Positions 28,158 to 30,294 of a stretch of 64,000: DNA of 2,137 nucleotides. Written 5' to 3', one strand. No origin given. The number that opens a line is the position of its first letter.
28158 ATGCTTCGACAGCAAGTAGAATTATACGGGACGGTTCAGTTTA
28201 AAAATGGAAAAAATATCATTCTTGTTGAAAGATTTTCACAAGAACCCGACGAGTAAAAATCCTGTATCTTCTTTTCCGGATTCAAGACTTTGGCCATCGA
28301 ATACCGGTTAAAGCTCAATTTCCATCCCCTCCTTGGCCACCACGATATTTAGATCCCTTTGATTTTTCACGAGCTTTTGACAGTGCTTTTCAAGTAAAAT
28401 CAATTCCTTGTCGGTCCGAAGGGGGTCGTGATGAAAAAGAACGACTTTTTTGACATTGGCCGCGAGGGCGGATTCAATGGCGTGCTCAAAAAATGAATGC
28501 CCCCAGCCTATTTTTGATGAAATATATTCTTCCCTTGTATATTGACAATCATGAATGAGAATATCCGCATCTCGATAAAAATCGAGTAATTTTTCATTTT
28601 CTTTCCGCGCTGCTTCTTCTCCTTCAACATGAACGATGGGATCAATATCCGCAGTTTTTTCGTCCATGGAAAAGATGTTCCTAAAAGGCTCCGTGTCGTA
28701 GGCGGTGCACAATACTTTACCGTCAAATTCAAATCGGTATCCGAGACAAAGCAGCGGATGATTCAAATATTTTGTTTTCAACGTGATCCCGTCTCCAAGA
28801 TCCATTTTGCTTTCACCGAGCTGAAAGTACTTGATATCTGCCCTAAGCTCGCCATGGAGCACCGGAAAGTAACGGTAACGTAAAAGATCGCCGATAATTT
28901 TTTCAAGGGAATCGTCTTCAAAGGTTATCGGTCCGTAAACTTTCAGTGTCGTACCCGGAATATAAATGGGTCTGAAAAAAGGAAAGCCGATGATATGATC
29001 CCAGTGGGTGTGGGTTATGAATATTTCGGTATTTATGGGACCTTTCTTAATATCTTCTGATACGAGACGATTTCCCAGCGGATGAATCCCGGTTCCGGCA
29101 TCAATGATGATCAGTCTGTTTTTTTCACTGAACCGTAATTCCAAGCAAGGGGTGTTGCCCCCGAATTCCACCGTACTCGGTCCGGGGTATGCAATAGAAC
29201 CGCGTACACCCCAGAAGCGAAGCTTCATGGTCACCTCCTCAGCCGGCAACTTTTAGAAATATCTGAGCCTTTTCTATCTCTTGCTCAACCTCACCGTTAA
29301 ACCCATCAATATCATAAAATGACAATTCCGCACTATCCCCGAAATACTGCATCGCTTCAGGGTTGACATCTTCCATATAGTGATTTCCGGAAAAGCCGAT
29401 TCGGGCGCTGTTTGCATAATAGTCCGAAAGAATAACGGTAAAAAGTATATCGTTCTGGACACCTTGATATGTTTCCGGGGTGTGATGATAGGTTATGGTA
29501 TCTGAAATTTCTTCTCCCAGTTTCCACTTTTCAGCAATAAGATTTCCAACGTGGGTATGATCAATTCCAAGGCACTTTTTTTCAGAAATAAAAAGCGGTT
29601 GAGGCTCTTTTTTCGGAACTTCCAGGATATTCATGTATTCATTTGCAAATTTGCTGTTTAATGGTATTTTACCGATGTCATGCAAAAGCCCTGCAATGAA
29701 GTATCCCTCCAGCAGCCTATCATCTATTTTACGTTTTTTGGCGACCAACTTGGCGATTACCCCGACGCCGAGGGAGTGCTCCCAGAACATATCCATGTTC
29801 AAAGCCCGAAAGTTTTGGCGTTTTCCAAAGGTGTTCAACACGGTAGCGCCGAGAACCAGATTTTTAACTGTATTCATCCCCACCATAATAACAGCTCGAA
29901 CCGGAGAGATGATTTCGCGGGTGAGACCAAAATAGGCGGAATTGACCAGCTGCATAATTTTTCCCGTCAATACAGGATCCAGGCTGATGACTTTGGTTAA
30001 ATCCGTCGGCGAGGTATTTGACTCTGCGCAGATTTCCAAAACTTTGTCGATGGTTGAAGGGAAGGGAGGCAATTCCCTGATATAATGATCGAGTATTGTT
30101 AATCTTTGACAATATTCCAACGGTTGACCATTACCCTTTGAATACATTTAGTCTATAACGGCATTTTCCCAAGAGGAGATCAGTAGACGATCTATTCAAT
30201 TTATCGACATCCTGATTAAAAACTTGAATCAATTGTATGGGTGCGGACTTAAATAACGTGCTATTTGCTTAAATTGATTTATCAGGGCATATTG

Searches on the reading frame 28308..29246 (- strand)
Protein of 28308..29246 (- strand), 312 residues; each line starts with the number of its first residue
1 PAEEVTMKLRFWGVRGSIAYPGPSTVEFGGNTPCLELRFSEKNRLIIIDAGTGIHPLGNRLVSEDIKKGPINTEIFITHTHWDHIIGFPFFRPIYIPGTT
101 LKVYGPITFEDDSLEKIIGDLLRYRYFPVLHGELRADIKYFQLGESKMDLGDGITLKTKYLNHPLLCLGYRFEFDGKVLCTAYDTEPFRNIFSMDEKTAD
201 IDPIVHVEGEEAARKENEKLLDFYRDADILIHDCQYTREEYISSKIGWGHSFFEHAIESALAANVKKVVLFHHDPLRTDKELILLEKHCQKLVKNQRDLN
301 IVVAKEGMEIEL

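Call 57: search_protein_families(library=pfam, proteins=[window:28308-29246:-], max_evalue=0.00001)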
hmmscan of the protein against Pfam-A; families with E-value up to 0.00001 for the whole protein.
window:28308-29246:- (312 aa): 1 family
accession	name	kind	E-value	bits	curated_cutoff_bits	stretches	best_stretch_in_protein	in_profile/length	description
PF12706.13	Lactamase_B_2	-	3.1e-11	43.7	27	0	46-189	3-147/200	Beta-lactamase superfamily domain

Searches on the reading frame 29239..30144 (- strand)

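Call 57: search_protein_families(library=pfam, proteins=[window:29239-30144:-], max_evalue=0.00001)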
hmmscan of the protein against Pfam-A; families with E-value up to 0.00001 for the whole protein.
window:29239-30144:- (301 aa): 2 families
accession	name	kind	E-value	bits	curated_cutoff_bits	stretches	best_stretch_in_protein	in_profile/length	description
PF08668.18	HDOD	-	6e-54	183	22.9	1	25-223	1-196/196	HDOD domain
PF01966.28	HD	-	3.6e-11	43.8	22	1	121-243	2-113/116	HD domain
